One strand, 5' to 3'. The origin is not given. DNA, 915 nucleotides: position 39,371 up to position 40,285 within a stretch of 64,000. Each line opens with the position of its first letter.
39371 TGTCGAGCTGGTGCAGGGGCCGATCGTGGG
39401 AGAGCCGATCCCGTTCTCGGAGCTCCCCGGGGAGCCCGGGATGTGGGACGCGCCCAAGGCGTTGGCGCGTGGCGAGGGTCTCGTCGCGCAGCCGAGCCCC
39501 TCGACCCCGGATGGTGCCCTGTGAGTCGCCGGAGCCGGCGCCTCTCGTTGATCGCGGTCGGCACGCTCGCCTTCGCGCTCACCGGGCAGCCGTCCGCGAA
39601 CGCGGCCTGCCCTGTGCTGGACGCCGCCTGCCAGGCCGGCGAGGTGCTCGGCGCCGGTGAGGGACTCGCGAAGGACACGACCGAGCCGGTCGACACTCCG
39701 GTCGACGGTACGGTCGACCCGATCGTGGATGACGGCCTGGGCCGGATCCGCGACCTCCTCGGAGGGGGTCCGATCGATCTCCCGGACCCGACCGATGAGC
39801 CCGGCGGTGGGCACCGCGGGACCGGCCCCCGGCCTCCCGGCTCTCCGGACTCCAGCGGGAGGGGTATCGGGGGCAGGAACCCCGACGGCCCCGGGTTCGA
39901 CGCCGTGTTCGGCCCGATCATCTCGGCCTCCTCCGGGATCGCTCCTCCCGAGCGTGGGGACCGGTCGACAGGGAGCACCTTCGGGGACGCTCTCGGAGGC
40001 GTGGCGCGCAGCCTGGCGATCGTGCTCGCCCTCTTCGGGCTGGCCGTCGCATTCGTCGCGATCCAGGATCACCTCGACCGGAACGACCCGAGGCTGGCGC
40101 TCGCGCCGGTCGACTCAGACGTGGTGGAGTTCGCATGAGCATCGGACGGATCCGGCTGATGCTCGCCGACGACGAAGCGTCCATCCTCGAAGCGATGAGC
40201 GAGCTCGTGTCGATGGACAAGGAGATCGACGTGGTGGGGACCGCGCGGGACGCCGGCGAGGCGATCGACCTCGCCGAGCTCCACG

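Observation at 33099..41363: Paralogous signal-peptide / C-terminal-anchor proteins start/stop-overlapped with two-component and c-di-GMP genes (candidate undescribed accessory module)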

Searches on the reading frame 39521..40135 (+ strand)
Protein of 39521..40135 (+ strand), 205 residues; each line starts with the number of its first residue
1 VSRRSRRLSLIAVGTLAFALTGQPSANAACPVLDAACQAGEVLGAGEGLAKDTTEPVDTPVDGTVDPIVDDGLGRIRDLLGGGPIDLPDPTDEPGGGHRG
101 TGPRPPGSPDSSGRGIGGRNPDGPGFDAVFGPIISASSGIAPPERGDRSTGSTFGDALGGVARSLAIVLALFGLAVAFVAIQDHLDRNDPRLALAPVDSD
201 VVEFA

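Call 6: search_protein_families(library=pfam, proteins=[window:39521-40135:+], max_evalue=1)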
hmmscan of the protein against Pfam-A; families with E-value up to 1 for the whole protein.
window:39521-40135:+ (205 aa): 1 family
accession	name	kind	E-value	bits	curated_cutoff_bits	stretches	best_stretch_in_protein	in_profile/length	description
PF02515.22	CoA_transf_3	-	0.12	11.9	23.3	1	115-172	123-180/366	CoA-transferase family III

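Call 7: search_protein_families(library=ncbifam, proteins=[window:39521-40135:+], max_evalue=1)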
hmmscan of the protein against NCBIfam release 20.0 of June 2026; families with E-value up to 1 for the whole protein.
window:39521-40135:+ (205 aa): 0 families

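Call 8: find_homologous_proteins(query=window:39521-40135:+, max_evalue=0.01)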
Query window:39521-40135:+ (205 aa): 256 proteins with E <= 0.01 among 4883 candidates; the best 120 are listed.
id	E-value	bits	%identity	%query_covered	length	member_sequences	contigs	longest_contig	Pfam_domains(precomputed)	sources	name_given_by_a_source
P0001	2.4e-108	379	88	100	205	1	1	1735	-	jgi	-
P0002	5.2e-107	374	87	95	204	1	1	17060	-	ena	-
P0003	1.7e-99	350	84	100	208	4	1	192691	-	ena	-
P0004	2.0e-98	346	82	100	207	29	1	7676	-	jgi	jgi:hypothetical protein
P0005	3.7e-98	345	82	100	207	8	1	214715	-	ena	-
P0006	5.3e-98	345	82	100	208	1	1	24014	-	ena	-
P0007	9.1e-98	344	83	100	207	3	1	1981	-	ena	-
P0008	2.4e-97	343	78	100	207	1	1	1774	-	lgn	-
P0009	3.1e-97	342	82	100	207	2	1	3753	-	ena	-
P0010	6.2e-97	341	81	100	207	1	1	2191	-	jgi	jgi:hypothetical protein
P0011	7.3e-96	338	77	100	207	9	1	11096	-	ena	-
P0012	8.0e-96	338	81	100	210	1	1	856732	-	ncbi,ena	-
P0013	8.5e-96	338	83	100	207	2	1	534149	-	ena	-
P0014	2.6e-95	336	80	100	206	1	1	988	-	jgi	-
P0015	7.9e-95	335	82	100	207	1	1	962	-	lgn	-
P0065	6.7e-60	220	57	100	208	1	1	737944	-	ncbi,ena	-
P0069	1.7e-57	213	54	100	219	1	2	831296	-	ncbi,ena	-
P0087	5.8e-54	201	50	100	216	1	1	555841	-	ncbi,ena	-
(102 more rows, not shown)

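Call 9: find_encoding_contigs(protein=P0012, flank=10000, max_places=2)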
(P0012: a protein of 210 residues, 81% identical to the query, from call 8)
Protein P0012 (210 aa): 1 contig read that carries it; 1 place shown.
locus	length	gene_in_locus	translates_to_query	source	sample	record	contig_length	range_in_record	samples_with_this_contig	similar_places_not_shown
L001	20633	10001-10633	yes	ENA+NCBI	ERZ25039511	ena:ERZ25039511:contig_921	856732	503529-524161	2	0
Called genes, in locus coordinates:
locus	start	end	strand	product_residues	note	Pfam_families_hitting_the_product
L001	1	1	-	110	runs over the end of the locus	-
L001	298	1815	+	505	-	PF00353:HemolysinCabind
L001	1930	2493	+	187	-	-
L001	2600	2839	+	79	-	-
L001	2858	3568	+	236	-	PF01810:LysE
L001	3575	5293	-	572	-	PF01590:GAF (weak), PF07730:HisKA_3, PF02518:HATPase_c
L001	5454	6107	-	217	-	-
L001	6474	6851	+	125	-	PF08447:PAS_3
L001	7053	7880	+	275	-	PF13581:HATPase_c_2 (weak), PF02518:HATPase_c, PF00196:GerE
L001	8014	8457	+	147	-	-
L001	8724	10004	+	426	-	PF00072:Response_reg, PF00563:EAL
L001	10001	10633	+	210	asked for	-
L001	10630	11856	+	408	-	PF00072:Response_reg, PF00563:EAL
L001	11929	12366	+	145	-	PF12680:SnoaL_2 (weak)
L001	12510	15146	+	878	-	PF00989:PAS, PF08448:PAS_4, PF13426:PAS_9, PF00512:HisKA, PF02518:HATPase_c, PF00072:Response_reg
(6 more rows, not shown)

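Call 10: find_encoding_contigs(protein=P0065, flank=10000, max_places=2)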
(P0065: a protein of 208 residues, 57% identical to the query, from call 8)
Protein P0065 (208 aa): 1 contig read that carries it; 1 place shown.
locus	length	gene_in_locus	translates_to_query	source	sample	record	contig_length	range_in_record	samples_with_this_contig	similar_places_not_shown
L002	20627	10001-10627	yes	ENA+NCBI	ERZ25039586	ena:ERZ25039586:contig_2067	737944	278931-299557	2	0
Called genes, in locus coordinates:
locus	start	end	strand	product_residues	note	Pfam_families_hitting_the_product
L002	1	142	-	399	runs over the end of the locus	PF01960:ArgJ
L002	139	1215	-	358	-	PF01118:Semialdhyde_dh, PF22698:Semialdhyde_dhC_1, PF02774:Semialdhyde_dhC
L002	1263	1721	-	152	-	-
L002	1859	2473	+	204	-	PF01810:LysE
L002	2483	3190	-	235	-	PF01969:Ni_insertion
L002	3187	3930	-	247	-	PF00731:AIRC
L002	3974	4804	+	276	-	-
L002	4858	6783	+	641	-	PF00580:UvrD-helicase, PF13245:AAA_19, PF13604:AAA_30 (faint), PF13361:UvrD_C, PF13538:UvrD_C_2, PF00570:HRDC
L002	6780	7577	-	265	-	PF13649:Methyltransf_25 (faint)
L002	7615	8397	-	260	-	PF00248:Aldo_ket_red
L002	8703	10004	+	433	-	PF00072:Response_reg, PF00563:EAL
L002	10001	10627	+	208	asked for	-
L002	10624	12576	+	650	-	PF07730:HisKA_3, PF02518:HATPase_c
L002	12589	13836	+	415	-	PF00072:Response_reg, PF00563:EAL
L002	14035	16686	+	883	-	PF00989:PAS, PF08448:PAS_4, PF13188:PAS_8 (faint), PF08447:PAS_3, PF13426:PAS_9, PF00512:HisKA, PF02518:HATPase_c, PF00072:Response_reg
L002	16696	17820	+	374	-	PF00072:Response_reg, PF13487:HD_5, PF01966:HD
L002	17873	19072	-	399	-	PF01321:Creatinase_N (weak), PF00557:Peptidase_M24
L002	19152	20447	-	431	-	PF02812:ELFV_dehydrog_N, PF00208:ELFV_dehydrog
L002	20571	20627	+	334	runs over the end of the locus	PF00296:Bac_luciferase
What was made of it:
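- On EAL c-di-GMP phosphodiesterases (REC-EAL1, 38243-39524): The fold is still recognised by Pfam EAL in relatives (calls 9, 10).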

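Call 12: find_encoding_contigs(protein=P0087, flank=8000, max_places=2)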
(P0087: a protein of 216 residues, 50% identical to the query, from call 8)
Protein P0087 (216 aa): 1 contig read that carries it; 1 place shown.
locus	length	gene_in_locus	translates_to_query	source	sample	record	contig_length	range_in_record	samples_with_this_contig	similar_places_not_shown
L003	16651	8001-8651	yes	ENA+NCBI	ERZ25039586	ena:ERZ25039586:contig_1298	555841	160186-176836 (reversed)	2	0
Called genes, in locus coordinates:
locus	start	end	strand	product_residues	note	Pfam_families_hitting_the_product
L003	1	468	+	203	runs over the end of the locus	PF01810:LysE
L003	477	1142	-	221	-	PF01969:Ni_insertion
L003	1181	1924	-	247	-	PF00731:AIRC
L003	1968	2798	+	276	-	-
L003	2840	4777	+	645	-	PF00580:UvrD-helicase, PF13245:AAA_19, PF13361:UvrD_C, PF13538:UvrD_C_2, PF00570:HRDC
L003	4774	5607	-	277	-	PF05175:MTS (weak), PF13649:Methyltransf_25 (faint)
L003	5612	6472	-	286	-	PF00248:Aldo_ket_red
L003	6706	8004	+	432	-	PF00072:Response_reg, PF00563:EAL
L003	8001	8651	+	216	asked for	-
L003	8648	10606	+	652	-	PF01590:GAF (weak), PF07730:HisKA_3, PF02518:HATPase_c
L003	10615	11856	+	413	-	PF00072:Response_reg, PF00563:EAL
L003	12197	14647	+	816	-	PF00989:PAS, PF08447:PAS_3, PF08448:PAS_4, PF13426:PAS_9, PF00512:HisKA, PF02518:HATPase_c, PF00072:Response_reg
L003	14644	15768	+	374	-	PF00072:Response_reg, PF13487:HD_5, PF01966:HD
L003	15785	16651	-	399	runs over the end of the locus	PF01321:Creatinase_N (weak), PF00557:Peptidase_M24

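Call 13: find_encoding_contigs(protein=P0069, flank=8000, max_places=2)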
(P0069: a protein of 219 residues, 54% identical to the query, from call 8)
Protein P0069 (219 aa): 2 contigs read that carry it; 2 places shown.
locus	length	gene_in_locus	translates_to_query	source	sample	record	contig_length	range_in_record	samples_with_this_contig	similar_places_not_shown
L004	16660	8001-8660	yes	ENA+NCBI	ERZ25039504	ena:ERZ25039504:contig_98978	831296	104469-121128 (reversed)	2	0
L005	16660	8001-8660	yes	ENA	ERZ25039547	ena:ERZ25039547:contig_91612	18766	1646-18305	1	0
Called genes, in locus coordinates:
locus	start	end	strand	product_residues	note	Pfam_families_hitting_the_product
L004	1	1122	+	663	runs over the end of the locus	PF01564:Spermine_synth (weak)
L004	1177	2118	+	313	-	PF00248:Aldo_ket_red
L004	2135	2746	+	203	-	PF01810:LysE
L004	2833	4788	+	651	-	PF00580:UvrD-helicase, PF13245:AAA_19, PF13361:UvrD_C, PF13538:UvrD_C_2, PF00570:HRDC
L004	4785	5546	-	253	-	PF05175:MTS (weak), PF13649:Methyltransf_25 (weak)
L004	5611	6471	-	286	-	PF00248:Aldo_ket_red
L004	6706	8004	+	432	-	PF00072:Response_reg, PF00563:EAL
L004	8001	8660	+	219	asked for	-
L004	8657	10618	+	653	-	PF01590:GAF (weak), PF07730:HisKA_3, PF02518:HATPase_c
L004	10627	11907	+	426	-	PF00072:Response_reg, PF00563:EAL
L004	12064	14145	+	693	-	PF00989:PAS, PF08448:PAS_4, PF13426:PAS_9, PF08447:PAS_3 (weak), PF00512:HisKA, PF02518:HATPase_c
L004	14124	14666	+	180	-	PF00072:Response_reg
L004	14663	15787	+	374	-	PF00072:Response_reg, PF13487:HD_5, PF01966:HD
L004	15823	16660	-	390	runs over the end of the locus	PF01321:Creatinase_N, PF00557:Peptidase_M24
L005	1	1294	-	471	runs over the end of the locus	-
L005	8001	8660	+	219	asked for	-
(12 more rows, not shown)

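Call 18: find_related_loci(query=A2, collection=genome_contigs, flank=6000)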
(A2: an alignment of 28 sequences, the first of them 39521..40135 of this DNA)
Query A2 (205 aa) in genome_contigs; peptide patterns used: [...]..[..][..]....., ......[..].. (x = any residue, [..] = any of these).
275 stretches matched a pattern; 32 encode a relative of the query (tblastn E <= 1e-3); 30 distinct loci.
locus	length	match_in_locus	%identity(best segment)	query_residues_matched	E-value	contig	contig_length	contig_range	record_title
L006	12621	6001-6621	81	1-205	9e-100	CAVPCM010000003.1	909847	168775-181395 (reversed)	MAG: uncultured Actinomycetota bacterium isolate MFD00072.bin.1.11 genome assembly, contig: contig_17775, whole genome s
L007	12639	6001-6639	75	1-205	2e-87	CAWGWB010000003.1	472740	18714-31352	MAG: uncultured Actinomycetota bacterium isolate MFD09206.bin.1.218 genome assembly, contig: contig_4682, whole genome s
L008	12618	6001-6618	78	1-205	4e-86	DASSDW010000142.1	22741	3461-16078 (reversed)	MAG TPA_asm: Actinomycetota bacterium isolate SMAG_U961 k141_1193704, whole genome shotgun sequence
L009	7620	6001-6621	73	1-205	2e-81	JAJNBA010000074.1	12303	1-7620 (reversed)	MAG: Actinomycetes bacterium isolate C_No_T20_A_bin.57 scaffold_4936, whole genome shotgun sequence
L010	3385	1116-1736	81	1-205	1e-81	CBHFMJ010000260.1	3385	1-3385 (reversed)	MAG TPA_asm: uncultured bacterium isolate SRR16095330_metabat2_9 genome assembly, contig: ERZ27337130.2351, whole genome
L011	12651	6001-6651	57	1-204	2e-60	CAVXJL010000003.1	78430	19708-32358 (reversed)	MAG: uncultured Actinomycetota bacterium isolate MFD09206.bin.2.176 genome assembly, contig: contig_13548, whole genome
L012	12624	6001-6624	57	1-205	1e-56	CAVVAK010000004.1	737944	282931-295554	MAG: uncultured Actinomycetota bacterium isolate MFD09206.bin.3.266 genome assembly, contig: contig_2067, whole genome s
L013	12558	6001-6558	58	30-205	9e-55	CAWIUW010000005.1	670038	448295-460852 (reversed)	MAG: uncultured Actinomycetota bacterium isolate MFD02840.bin.1.241 genome assembly, contig: contig_20131, whole genome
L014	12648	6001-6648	50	1-205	6e-50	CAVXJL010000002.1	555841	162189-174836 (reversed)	MAG: uncultured Actinomycetota bacterium isolate MFD09206.bin.2.176 genome assembly, contig: contig_1298, whole genome s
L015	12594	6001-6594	55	22-205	2e-46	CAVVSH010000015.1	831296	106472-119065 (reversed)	MAG: uncultured Actinomycetota bacterium isolate MFD02840.bin.1.414 genome assembly, contig: contig_98978, whole genome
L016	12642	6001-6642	47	1-205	8e-42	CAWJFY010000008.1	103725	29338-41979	MAG: uncultured Actinomycetota bacterium isolate MFD09267.bin.1.89 genome assembly, contig: contig_72513, whole genome s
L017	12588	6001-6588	54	22-205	9e-40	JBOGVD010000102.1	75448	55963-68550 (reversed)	MAG: Actinomycetota bacterium isolate M3-S_metawrap_bin.228 k127_586178, whole genome shotgun sequence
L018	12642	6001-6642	45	1-205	1e-38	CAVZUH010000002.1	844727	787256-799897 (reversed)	MAG: uncultured Actinomycetota bacterium isolate MFD06742.bin.2.313 genome assembly, contig: contig_14396, whole genome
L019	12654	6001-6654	45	1-205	9e-36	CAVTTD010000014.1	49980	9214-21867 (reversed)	MAG: uncultured Actinomycetota bacterium isolate MFD05176.bin.3.91 genome assembly, contig: contig_176782, whole genome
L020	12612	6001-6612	45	3-204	1e-33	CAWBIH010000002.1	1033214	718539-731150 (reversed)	MAG: uncultured Actinomycetota bacterium isolate MFD09212.bin.1.18 genome assembly, contig: contig_15053, whole genome s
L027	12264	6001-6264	34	90-200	6e-9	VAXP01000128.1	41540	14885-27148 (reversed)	MAG: Actinobacteria bacterium isolate AC_35 14_0903_12_20cm_scaffold_628, whole genome shotgun sequence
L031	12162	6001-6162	41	147-204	1e-6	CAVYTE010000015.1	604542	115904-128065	MAG: uncultured Actinomycetes bacterium isolate MFD05454.bin.2.263 genome assembly, contig: contig_3577, whole genome sh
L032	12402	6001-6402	31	51-200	2e-6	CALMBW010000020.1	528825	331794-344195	MAG TPA_asm: uncultured actinobacterium isolate SRR6670122_bin.39_CONCOCT_v1.1_MAG genome assembly, contig: ERZ534011.1,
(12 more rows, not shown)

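Call 28: search_protein_families(library=pfam, proteins=[L002:10624-11300:+, L031:6206-6900:+, L027:3850-6306:+, L032:1744-6429:+], max_evalue=1)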
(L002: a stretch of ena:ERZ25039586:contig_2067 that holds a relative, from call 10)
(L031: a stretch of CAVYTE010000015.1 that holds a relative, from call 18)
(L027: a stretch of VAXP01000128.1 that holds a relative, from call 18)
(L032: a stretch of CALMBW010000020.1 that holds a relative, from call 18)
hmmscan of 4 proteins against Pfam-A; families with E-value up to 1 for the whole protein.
L002:10624-11300:+ (225 aa): 0 families

L031:6206-6900:+ (231 aa): 2 families
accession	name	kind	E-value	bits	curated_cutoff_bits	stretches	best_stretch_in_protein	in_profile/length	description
PF25323.1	6TM_PilS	-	0.028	14.6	27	1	37-179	45-180/189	PilS-like transmembrane domain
PF03988.17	DUF347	-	0.082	13.6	28.2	1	43-66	28-51/52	Repeat of Unknown Function (DUF347)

L027:3850-6306:+ (818 aa): 11 families
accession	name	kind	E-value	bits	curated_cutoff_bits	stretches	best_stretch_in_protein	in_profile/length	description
PF25021.1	TEN_NHL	-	4.7e-38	131.5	27.1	6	72-122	130-178/357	Teneurin NHL domain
PF01436.27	NHL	-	2.1e-35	119.4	20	6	253-277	2-27/28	NHL repeat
PF00041.27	fn3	-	2e-25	89.3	25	2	506-586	2-81/84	Fibronectin type III domain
PF08450.18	SGL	-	4.5e-08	33.4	26.3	1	84-118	184-218/246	SMP-30/Gluconolactonase/LRE-like region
PF25059.1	FN3_DSCAM-DSCAML_C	-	0.00037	21.2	39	0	555-583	46-74/89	DSCAM/DSCAML C-terminal Fn3-like domain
PF16656.11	Pur_ac_phosph_N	-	0.0016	19.4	30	2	515-582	9-84/93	Purple acid Phosphatase, N-terminal domain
PF22701.2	Mala_s_1-like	-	0.0036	17.5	27.5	1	201-279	93-167/195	Mal s 1 allergenic protein-like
PF24684.1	Vgb_lyase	-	0.0087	15.3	50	0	310-341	183-214/290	Virginiamycin B lyase family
PF05787.19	PhoX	-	0.014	15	24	1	73-122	418-470/515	Alkaline phosphatase PhoX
PF11804.13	DUF3325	-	0.041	14.5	26.8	1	23-63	28-68/101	Protein of unknown function (DUF3325)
PF06739.17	SBBP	-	0.28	11.6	20.5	0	136-156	10-29/38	Beta-propeller repeat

L032:1744-6429:+ (1561 aa): 23 families
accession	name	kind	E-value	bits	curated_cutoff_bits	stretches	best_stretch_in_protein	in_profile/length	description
PF01436.27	NHL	-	8e-75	243.8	20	11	641-667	1-27/28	NHL repeat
PF25021.1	TEN_NHL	-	3.9e-72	243.6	27.1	12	630-680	130-178/357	Teneurin NHL domain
PF19077.6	Big_13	-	2.2e-15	57.4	27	3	842-904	27-92/102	Bacterial Ig-like domain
PF24684.1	Vgb_lyase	-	1.2e-13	51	50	3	530-729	13-170/290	Virginiamycin B lyase family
PF08450.18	SGL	-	3.5e-12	46.9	26.3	4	253-397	85-217/246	SMP-30/Gluconolactonase/LRE-like region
PF06739.17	SBBP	-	9.9e-11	41.9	20.5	2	140-155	14-29/38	Beta-propeller repeat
PF13750.12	Big_3_3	-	4.9e-07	30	27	1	1057-1103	5-53/157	Bacterial Ig-like domain (group 3)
PF13449.12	Phytase-like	-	1.1e-06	29.3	27.6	0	314-403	8-107/284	Esterase-like activity of phytase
PF23500.1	DUF7133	-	1.1e-06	28.7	27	1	587-609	330-352/385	Domain of unknown function (DUF7133)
PF01731.26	Arylesterase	-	2.9e-06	27.8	21.3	0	133-158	48-74/86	Arylesterase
PF12245.14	Big_3_2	-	1.2e-05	25.9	23.3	1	885-905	93-113/122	Bacterial Ig-like domain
PF02393.21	US22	-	0.00095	19.7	35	0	315-341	84-110/124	US22 like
PF24421.1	Ig_J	-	0.00098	19.6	29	0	1324-1364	64-104/104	Tip attachment protein J, Ig-like domain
PF22701.2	Mala_s_1-like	-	0.001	19.3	27.5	0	586-664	88-152/195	Mal s 1 allergenic protein-like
PF07495.19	Y_Y_Y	-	0.002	18.4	26.6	0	1151-1174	33-56/65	Y_Y_Y domain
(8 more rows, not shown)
